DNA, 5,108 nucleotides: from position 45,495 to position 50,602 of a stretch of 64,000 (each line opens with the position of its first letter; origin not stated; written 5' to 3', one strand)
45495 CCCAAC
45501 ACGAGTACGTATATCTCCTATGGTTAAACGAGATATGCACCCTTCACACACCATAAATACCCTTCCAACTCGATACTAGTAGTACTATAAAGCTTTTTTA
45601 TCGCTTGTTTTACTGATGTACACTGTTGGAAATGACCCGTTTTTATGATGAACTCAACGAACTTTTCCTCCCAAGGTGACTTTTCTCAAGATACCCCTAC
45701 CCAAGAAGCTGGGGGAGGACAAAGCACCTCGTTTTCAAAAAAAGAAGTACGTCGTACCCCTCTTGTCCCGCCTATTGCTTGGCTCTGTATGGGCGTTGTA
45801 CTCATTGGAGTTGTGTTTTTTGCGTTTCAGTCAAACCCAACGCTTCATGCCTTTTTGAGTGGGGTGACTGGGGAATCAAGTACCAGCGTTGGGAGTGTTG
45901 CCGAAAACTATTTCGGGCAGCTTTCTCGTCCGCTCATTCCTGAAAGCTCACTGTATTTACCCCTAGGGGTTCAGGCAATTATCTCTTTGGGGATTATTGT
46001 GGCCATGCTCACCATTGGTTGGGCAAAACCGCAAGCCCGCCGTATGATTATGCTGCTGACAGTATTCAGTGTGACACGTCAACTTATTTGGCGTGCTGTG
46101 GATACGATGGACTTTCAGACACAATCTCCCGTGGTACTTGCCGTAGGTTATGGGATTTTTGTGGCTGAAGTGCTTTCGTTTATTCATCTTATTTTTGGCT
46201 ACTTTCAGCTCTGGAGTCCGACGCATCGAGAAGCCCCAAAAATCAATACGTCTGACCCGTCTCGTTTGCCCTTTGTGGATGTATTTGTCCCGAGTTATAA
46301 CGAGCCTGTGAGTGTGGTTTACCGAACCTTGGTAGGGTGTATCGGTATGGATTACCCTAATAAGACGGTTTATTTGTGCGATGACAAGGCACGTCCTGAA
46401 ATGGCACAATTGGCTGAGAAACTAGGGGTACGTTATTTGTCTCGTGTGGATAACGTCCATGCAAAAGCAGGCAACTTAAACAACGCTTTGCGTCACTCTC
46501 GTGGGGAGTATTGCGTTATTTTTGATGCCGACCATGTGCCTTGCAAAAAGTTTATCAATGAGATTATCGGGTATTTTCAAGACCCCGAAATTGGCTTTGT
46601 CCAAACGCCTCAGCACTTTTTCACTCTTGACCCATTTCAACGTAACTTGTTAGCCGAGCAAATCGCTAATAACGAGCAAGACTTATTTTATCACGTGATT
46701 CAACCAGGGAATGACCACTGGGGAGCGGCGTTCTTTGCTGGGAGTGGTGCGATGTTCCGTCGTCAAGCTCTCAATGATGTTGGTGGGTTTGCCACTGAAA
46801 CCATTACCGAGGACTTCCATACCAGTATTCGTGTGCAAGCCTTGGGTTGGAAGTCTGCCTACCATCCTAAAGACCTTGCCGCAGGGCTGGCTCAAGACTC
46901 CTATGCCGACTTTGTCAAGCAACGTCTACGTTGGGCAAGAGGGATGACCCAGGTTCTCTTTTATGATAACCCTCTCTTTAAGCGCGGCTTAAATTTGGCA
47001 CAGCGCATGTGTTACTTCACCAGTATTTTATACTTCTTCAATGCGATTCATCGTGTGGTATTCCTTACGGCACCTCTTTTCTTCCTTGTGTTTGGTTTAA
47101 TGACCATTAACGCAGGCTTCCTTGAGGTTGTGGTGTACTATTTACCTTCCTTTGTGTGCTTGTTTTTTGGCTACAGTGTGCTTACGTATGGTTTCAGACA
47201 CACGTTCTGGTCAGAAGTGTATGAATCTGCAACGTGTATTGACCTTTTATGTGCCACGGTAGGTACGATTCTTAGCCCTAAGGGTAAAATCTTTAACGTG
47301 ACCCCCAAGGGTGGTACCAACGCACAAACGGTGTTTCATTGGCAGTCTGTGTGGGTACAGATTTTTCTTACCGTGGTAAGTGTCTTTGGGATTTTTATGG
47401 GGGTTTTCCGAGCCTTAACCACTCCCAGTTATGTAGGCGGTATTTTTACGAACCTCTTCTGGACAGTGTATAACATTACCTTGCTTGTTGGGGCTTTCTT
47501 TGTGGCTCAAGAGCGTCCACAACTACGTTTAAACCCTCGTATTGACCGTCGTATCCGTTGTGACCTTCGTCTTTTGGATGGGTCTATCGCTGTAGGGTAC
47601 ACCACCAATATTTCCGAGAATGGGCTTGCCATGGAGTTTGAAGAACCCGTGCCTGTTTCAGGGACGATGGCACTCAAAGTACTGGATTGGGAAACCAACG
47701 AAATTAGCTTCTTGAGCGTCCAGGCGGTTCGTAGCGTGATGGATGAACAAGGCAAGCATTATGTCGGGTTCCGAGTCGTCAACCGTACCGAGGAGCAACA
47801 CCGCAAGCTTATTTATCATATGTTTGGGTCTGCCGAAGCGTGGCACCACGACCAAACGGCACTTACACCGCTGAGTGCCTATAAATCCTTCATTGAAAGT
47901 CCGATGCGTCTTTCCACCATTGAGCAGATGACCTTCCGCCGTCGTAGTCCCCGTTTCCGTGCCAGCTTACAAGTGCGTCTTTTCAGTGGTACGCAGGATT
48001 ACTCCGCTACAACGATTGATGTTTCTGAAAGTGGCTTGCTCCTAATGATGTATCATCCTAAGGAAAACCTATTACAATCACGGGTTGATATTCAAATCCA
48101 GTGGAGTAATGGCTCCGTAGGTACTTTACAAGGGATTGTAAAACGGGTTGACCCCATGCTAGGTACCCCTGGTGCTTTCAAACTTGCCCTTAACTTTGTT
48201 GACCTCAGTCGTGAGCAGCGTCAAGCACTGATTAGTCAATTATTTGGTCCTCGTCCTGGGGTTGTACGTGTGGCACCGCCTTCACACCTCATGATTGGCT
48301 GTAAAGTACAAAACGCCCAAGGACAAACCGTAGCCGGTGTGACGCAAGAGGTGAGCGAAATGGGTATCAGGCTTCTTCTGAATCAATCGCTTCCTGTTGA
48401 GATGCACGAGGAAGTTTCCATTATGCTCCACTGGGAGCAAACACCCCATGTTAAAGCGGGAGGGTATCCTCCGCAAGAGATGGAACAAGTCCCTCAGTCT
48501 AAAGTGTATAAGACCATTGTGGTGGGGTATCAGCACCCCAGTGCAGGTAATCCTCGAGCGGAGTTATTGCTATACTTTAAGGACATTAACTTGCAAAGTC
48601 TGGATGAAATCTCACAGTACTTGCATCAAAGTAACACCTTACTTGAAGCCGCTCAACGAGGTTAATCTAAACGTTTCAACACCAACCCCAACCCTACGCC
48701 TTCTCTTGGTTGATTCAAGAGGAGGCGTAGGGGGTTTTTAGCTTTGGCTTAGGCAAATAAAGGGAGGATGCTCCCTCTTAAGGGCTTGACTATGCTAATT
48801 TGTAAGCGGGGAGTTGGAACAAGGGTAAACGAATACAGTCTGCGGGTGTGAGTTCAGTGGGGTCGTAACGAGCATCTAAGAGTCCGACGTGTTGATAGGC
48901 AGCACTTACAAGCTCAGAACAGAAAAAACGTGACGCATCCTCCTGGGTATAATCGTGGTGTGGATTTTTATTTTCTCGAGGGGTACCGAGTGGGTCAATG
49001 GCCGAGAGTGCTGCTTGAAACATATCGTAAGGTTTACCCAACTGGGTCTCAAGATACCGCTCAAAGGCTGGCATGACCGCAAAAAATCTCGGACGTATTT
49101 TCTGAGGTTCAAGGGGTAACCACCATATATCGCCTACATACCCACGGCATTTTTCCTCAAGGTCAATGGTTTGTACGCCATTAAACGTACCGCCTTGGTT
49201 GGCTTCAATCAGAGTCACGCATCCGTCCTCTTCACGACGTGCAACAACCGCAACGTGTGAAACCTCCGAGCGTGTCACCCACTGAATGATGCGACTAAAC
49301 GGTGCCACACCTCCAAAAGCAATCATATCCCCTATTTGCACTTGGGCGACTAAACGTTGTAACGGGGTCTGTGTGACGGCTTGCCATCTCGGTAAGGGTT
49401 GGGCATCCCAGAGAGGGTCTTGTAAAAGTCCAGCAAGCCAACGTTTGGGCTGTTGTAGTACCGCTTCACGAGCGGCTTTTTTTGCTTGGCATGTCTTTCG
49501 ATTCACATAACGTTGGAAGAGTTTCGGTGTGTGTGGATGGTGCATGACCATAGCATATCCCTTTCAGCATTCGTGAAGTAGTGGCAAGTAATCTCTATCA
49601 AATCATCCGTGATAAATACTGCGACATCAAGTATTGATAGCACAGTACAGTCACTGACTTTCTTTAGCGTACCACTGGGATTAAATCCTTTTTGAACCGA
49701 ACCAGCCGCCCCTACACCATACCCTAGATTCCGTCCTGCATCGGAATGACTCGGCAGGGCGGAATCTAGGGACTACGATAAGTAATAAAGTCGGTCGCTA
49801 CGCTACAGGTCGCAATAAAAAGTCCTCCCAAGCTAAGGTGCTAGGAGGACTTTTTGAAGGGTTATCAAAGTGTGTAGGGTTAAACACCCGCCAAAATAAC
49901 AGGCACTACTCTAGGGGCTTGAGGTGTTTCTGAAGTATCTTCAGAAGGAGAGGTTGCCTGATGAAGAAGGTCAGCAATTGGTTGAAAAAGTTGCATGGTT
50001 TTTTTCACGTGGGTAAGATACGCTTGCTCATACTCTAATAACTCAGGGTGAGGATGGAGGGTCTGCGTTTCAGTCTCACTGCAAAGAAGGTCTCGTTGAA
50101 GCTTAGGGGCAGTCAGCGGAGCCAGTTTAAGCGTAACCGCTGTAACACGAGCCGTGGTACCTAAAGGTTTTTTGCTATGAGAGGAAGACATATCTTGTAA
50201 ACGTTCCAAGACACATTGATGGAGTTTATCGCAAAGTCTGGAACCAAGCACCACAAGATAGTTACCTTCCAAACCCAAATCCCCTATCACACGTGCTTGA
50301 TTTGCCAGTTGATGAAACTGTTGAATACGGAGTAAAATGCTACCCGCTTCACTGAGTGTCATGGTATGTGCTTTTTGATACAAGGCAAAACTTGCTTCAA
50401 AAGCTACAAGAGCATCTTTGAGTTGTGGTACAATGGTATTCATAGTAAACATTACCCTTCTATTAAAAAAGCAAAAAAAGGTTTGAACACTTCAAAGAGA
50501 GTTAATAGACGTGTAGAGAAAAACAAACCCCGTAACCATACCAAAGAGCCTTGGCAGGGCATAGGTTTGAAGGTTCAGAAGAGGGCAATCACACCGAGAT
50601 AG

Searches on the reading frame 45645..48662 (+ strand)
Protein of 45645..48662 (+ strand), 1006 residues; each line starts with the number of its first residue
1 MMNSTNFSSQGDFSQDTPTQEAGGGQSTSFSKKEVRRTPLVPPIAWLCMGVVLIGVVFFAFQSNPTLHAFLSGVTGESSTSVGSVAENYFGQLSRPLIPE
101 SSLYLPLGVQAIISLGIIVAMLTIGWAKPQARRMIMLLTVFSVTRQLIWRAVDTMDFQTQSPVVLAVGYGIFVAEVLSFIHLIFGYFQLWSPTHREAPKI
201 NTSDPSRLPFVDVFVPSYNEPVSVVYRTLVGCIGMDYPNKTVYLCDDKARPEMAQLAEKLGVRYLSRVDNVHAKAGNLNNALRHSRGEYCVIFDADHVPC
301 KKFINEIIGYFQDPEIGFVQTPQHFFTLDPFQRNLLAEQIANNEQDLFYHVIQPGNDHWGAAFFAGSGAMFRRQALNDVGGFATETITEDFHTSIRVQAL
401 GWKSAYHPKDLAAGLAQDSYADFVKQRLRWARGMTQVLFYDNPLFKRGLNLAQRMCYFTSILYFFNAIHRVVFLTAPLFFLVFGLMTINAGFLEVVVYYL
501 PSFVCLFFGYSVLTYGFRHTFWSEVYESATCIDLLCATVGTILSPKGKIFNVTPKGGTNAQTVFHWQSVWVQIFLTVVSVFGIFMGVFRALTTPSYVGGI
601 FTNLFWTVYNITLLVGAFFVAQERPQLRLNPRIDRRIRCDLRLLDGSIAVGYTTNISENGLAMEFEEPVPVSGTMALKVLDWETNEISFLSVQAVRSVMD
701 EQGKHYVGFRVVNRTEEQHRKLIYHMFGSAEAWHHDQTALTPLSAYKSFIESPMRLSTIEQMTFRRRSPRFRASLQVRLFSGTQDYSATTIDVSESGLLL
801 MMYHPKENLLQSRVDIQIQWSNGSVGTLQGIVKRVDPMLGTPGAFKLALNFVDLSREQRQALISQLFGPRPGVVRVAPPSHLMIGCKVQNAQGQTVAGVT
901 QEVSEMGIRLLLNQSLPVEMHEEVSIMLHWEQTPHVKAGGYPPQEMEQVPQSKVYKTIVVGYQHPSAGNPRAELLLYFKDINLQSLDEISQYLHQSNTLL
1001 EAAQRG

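Call 32: search_protein_families(library=pfam, proteins=[window:45645-48662:+], max_evalue=0.01)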
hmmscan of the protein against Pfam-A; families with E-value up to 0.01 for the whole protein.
window:45645-48662:+ (1006 aa): 6 families
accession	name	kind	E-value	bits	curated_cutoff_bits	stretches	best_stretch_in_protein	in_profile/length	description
PF13641.12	Glyco_tranf_2_3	-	4.2e-26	92.8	27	1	211-433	3-230/230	Glycosyltransferase like family 2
PF07238.19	PilZ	-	5.3e-24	84.9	22.5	2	765-867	2-101/102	PilZ domain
PF13632.12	Glyco_trans_2_3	-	3.4e-22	79.7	27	1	291-497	3-183/198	Glycosyl transferase family group 2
PF00535.33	Glycos_transf_2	-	9e-22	78.2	23.3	1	213-379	2-167/168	Glycosyl transferase family 2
PF13506.12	Glyco_transf_21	-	5.8e-14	52.4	21.7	1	272-432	16-174/174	Glycosyl transferase family 21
PF03552.20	Cellulose_synt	-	4.8e-13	49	24.7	2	382-611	417-668/722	Cellulose synthase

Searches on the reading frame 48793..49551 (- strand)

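Call 32: search_protein_families(library=pfam, proteins=[window:48793-49551:-], max_evalue=0.01)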
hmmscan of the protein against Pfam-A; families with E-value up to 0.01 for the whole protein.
window:48793-49551:- (253 aa): 1 family
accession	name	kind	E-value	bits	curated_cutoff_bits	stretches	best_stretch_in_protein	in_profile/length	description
PF05708.18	Peptidase_C92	-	0.00013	22.5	27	0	91-223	19-122/166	Permuted papain-like amidase enzyme, YaeF/YiiX, C92 family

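Call 35: search_protein_families(library=ncbifam, proteins=[window:48793-49551:-], max_evalue=1)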
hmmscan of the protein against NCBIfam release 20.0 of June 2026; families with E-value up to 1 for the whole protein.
window:48793-49551:- (253 aa): 2 families
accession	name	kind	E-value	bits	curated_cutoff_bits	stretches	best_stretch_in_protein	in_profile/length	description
NF007458.0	PRK10030.1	equivalog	0.0002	20.9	216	1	69-119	22-70/205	YiiX family permuted papain-like enzyme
NF008552.0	PRK11479.1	equivalog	0.00077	18.6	279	1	202-241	198-237/274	YaeF family permuted papain-like enzyme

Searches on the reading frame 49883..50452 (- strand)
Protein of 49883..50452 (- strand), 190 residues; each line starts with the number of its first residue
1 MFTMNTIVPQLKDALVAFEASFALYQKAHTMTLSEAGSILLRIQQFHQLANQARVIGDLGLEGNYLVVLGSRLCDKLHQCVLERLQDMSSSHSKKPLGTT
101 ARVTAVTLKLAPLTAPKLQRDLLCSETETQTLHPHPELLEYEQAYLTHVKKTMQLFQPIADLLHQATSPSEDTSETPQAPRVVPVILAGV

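Call 32: search_protein_families(library=pfam, proteins=[window:49883-50452:-], max_evalue=0.01)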
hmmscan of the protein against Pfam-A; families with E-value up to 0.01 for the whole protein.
window:49883-50452:- (190 aa): 0 families

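Call 35: search_protein_families(library=ncbifam, proteins=[window:49883-50452:-], max_evalue=1)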
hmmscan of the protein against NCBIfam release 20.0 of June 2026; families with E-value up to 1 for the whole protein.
window:49883-50452:- (190 aa): 1 family
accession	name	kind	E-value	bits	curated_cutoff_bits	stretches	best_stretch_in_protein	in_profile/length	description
NF010671.0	PRK14068.1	equivalog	0.11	12.5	95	1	3-36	14-45/76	exodeoxyribonuclease VII small subunit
